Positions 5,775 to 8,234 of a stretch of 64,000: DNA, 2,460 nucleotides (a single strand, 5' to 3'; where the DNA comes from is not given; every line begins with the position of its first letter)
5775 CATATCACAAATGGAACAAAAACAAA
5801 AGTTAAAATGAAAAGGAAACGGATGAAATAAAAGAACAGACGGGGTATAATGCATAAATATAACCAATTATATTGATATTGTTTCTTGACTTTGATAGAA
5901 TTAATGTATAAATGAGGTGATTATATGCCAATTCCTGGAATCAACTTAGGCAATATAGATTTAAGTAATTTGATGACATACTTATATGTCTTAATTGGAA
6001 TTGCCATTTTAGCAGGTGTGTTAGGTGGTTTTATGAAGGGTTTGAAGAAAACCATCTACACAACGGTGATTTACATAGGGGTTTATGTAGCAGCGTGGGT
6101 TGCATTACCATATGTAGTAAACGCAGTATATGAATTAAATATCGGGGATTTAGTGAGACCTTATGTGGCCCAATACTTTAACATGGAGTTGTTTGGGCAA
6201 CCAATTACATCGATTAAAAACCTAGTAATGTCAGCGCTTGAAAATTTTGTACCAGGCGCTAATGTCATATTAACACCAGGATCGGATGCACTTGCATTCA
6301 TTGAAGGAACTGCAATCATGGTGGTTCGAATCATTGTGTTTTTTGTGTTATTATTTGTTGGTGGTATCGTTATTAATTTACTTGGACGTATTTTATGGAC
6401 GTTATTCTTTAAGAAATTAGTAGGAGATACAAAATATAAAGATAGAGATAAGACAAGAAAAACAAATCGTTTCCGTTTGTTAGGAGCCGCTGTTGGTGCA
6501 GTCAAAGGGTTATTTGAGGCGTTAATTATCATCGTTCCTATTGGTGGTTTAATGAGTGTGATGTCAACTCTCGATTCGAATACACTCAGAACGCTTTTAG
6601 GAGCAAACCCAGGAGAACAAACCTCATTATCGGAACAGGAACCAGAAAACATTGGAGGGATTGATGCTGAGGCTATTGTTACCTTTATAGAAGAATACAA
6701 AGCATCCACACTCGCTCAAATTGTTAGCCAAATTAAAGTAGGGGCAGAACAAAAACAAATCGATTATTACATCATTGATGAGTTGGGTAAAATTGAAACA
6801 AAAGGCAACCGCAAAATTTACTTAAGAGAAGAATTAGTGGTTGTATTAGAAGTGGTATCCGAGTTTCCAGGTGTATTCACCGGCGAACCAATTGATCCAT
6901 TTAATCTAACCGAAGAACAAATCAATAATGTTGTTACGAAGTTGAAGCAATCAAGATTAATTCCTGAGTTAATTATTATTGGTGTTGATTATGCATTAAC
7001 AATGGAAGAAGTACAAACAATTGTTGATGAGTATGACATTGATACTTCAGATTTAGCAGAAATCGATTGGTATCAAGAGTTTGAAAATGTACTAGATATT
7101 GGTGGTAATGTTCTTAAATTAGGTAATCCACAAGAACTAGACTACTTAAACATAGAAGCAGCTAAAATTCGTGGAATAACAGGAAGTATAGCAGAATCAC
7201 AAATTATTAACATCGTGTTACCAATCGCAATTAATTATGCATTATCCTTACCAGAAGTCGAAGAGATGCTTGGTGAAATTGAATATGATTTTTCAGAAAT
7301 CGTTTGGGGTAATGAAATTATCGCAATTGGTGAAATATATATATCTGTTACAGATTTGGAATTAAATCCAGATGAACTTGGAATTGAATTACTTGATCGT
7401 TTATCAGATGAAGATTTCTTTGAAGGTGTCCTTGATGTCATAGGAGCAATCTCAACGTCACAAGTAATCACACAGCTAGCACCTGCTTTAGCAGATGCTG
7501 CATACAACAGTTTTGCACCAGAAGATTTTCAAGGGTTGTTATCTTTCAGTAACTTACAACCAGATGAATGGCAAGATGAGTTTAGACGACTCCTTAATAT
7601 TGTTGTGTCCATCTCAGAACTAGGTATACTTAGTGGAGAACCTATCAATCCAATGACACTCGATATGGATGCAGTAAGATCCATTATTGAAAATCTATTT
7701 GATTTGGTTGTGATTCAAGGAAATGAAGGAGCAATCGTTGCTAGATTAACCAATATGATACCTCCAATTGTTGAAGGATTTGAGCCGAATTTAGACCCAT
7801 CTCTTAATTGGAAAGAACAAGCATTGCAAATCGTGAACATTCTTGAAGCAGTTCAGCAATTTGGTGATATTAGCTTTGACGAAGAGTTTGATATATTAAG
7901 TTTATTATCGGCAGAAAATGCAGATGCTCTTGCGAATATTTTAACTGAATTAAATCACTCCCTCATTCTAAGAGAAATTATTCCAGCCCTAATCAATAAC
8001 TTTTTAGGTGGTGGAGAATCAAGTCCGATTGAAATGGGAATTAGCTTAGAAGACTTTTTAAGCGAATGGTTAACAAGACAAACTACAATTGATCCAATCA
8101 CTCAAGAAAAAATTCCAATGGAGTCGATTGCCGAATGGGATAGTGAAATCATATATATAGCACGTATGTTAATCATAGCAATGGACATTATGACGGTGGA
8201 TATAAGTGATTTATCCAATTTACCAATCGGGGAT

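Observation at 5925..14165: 8.2-kb gene for a giant acidic protein: CvpA-like membrane anchor fused to ~8 tandem 200-aa repeats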

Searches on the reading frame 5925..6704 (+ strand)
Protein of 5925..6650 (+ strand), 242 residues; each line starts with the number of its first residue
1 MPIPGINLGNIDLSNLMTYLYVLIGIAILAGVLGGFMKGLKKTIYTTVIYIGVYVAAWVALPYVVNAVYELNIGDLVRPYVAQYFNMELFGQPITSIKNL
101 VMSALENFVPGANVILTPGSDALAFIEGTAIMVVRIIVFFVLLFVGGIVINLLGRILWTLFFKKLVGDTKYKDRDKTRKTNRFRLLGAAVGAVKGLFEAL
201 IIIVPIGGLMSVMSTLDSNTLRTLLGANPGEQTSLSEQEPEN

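Call 6: search_protein_families(library=pfam, proteins=[window:5925-6650:+], max_evalue=1)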
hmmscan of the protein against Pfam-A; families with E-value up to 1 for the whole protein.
window:5925-6650:+ (242 aa): 3 families
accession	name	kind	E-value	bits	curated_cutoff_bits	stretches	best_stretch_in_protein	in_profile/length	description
PF02674.22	Colicin_V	-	0.0077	16.7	29.3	0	23-214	4-125/144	Colicin V production protein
PF08566.15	Pam17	-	0.03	14.7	25.4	1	100-184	39-123/165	Mitochondrial import protein Pam17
PF11200.13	DUF2981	-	0.45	10.4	27.2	1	17-68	30-77/352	Protein of unknown function (DUF2981)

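Call 39: search_protein_families(library=pfam, alignment_id=A2, max_evalue=0.01)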
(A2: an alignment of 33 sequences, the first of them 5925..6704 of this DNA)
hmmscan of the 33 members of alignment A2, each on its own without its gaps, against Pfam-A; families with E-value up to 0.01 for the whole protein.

A. member 1, window:5925-6704:+ (260 aa): 0 families

B. families by the number of members that match (of 33 scanned): 7 families
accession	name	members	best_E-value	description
PF02674.22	Colicin_V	19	1.2e-07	Colicin V production protein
PF13796.11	Sensor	3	0.0033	Putative sensor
PF17421.7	DUF5409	1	0.00091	Family of unknown function (DUF5409)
PF20386.3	DUF6681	1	0.0023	Family of unknown function (DUF6681)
PF13965.12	SID-1_RNA_chan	1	0.0026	dsRNA-gated channel SID-1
PF24195.1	DUF7420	1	0.0029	Family of unknown function (DUF7420)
PF07695.17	7TMR-DISM_7TM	1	0.0086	7TM diverse intracellular signalling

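Call 45: find_homologous_proteins(query=A2, max_evalue=0.001)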
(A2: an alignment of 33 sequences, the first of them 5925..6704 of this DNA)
Query A2 (33 sequences) (260 aa, profile of the alignment): 3 proteins with E <= 0.001 among 8000 candidates.
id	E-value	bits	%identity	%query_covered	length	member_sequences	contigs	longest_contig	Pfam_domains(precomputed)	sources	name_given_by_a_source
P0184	1.9e-46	176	33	20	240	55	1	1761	-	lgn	-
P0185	2.3e-27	114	22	45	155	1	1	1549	-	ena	-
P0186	1.9e-7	49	38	25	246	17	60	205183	PF02674.23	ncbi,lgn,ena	-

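Call 50: predict_structure(alignment_id=A2)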
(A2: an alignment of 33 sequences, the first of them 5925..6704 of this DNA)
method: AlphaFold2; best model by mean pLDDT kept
length: 260 residues; sequences in the alignment: 33
mean_pLDDT: 82.5   pTM: 0.71
mean pLDDT of the five models: 82.5, 80.1, 80.0, 79.5, 79.4
residues with pLDDT >= 90: 100; 70-90: 112; 50-70: 43; < 50: 5
segments of 3 or more residues with pLDDT < 50: none
pLDDT, mean of each block of 10 residues (from residue 1): 54 80 95 95 92 92 94 88 76 88 88 88 89 92 90 88 74 60 93 95 86 78 72 53 68 77
secondary structure, 60 per line:
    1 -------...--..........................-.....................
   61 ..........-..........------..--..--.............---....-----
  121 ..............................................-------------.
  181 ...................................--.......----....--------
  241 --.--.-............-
elements in order: H13-38 H40-70 H73-81 H97-108 H112-115 H121-166 H180-215 H218-224 H229-232 H248-259

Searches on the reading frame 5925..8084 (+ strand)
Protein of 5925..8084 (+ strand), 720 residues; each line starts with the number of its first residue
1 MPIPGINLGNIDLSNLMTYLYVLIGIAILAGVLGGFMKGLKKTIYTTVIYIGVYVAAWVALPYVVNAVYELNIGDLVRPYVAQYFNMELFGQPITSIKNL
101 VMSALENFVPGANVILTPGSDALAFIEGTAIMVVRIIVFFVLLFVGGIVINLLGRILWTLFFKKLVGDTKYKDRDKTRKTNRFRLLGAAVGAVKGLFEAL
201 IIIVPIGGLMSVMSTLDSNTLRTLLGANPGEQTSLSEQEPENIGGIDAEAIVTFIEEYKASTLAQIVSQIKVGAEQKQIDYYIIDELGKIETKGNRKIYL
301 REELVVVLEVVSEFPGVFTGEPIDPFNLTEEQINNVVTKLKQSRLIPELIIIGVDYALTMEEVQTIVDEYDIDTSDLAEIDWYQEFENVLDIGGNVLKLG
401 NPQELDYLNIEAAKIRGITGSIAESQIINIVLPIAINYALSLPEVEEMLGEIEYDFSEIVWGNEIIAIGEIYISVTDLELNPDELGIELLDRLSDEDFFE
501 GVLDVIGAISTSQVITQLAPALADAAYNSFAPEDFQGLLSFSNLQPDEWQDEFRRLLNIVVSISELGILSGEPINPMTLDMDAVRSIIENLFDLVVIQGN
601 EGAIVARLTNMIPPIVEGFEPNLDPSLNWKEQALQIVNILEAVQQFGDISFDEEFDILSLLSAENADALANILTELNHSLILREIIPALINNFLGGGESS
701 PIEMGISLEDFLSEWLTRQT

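Call 34: search_protein_representatives(protein=window:5925-8084:+)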
Query: 720 residues. Proteins with E-value up to 0.001 (for the whole library): 185; up to 1e-10: 106; up to 1e-30: 8. The best 150 are listed.
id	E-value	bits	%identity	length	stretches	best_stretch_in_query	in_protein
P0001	0.0e+00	1085.9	56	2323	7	3-720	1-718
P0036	2.3e-56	208.1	29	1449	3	21-598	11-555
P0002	7.8e-38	146.9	28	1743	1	22-687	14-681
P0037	6.2e-33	130.7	26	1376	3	173-605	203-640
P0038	4.2e-32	128.0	25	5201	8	170-679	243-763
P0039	4.7e-32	127.8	27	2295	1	16-612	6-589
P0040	5.7e-32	127.6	26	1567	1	17-568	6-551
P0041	8.2e-31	123.7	29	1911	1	15-563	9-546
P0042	1.4e-30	123.0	26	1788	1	16-716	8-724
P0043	3.5e-30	121.6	30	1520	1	16-593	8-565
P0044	2.9e-29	118.6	29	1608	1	23-693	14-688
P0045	6.1e-29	117.5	25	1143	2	23-567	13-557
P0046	1.0e-28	116.8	24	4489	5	181-598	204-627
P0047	1.3e-28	116.5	26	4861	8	182-504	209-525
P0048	1.7e-27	112.7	27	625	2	175-526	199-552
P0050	5.8e-27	111.0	28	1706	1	18-608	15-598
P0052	3.3e-26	108.5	26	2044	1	18-695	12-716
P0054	2.7e-24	102.2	27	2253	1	21-675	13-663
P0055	3.3e-24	101.9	25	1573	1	7-581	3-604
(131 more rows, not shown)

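Call 52: find_related_loci(query=A3, collection=genome_contigs, flank=8000)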
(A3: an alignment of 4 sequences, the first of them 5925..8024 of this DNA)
Query A3 (700 aa) in genome_contigs; peptide patterns used: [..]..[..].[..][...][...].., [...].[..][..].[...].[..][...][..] (x = any residue, [..] = any of these).
212 stretches matched a pattern; 1 encode a relative of the query (tblastn E <= 1e-3); 1 distinct loci.
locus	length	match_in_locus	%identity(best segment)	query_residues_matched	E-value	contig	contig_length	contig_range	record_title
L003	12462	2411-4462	26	5-686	2e-44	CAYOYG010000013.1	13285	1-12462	MAG TPA_asm: uncultured Eubacteriales bacterium isolate SRP220891_co1_4 genome assembly, contig: NODE_8942_length_13285_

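Call 62: search_protein_families(library=pfam, proteins=[P0036, P0039, P0040, P0041], max_evalue=0.001)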
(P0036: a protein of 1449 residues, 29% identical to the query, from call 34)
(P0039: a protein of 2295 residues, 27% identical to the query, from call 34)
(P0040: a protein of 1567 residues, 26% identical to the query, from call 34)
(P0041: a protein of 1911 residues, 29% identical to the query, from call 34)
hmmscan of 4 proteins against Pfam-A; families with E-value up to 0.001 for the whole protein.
P0036 (1449 aa): 1 family
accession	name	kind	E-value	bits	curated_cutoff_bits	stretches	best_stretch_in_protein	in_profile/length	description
PF02674.22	Colicin_V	-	0.00053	20.4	29.3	0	13-180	2-126/144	Colicin V production protein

P0039 (2295 aa): 2 families
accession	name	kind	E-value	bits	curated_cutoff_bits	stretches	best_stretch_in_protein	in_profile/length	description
PF24701.1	DUF7664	-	7.6e-08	32.9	27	0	1778-1811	35-69/98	Domain of unknown function (DUF7664)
PF21754.2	DacZ_A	-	1.2e-05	26.2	28.3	0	1705-1760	8-66/109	Probable sensor domain DacZ_A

P0040 (1567 aa): 0 families

P0041 (1911 aa): 0 families

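Call 63: search_protein_families(library=pfam, proteins=[P0046, P0054], max_evalue=0.001)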
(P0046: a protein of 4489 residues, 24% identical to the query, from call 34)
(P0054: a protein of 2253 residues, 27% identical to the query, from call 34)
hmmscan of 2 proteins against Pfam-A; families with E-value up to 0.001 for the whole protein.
P0046 (4489 aa): 0 families

P0054 (2253 aa): 1 family
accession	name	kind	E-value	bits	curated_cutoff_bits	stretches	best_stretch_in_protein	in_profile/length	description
PF20251.4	Big_14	-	0.00089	19.6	27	0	685-729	35-79/104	Bacterial Ig-like domain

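Call 73: search_protein_families(library=pfam, proteins=[L003:432-1133:+, L003:1204-2322:+, L003:7658-8887:+, L003:8926-9942:+, L003:9920-10714:+, L003:10784-11701:+], max_evalue=0.0001)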
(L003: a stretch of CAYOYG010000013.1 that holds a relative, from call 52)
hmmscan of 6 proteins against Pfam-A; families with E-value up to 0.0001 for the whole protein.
L003:432-1133:+ (234 aa): 1 family
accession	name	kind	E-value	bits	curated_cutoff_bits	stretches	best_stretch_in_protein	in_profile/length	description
PF04172.21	LrgB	-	1.6e-69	234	25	1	22-231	1-210/214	LrgB-like family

L003:1204-2322:+ (373 aa): 1 family
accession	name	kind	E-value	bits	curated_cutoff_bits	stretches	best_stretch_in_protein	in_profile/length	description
PF00583.31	Acetyltransf_1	-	2.1e-07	31.7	20.7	0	253-341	33-100/116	Acetyltransferase (GNAT) family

L003:7658-8887:+ (410 aa): 1 family
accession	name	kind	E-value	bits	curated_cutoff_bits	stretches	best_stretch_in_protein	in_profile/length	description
PF02646.22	RmuC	-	2.2e-51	175.1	26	1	117-398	2-283/291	RmuC family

L003:8926-9942:+ (339 aa): 2 families
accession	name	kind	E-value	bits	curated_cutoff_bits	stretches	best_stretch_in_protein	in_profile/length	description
PF01368.27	DHH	-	1.8e-14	54.5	28.1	1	31-169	2-124/125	DHH family, N-terminal domain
PF02272.25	DHHA1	-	1.6e-13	51.4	25.9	1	250-327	16-100/102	DHHA1 domain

L003:9920-10714:+ (265 aa): 1 family
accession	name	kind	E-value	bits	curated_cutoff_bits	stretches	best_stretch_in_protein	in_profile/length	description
PF00459.30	Inositol_P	-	3.1e-52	178.2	27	1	6-243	4-242/271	Inositol monophosphatase family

L003:10784-11701:+ (306 aa): 1 family
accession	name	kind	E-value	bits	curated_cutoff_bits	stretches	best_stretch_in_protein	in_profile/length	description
PF06271.18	RDD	-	1.1e-16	61.8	24.1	1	164-266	45-136/137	RDD family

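Call 81: search_protein_families(library=ncbifam, proteins=[window:5925-8084:+, P0036], max_evalue=0.1)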
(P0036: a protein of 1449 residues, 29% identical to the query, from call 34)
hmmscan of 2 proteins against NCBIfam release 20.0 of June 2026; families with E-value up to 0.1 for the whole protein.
window:5925-8084:+ (720 aa): 0 families

P0036 (1449 aa): 0 families

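Call 92: search_protein_families(library=pfam, proteins=[P0042, P0044, P0050, P0052, P0055], max_evalue=0.001)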
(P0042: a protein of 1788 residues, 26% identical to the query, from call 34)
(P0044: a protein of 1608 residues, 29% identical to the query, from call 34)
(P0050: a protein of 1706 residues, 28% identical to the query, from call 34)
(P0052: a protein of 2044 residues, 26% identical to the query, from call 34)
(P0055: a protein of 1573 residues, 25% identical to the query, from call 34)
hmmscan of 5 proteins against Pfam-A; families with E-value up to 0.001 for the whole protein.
P0042 (1788 aa): 1 family
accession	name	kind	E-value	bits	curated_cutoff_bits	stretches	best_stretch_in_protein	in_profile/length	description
PF23714.1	Rv3627c_N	-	0.0001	22.6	27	0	1364-1391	25-52/58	Carboxypeptidase Rv3627c-like, N-terminal domain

P0044 (1608 aa): 0 families

P0050 (1706 aa): 0 families

P0052 (2044 aa): 1 family
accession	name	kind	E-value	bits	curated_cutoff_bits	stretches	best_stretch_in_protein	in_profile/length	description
PF02674.22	Colicin_V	-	2.1e-06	28.2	29.3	1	15-203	2-131/144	Colicin V production protein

P0055 (1573 aa): 0 families
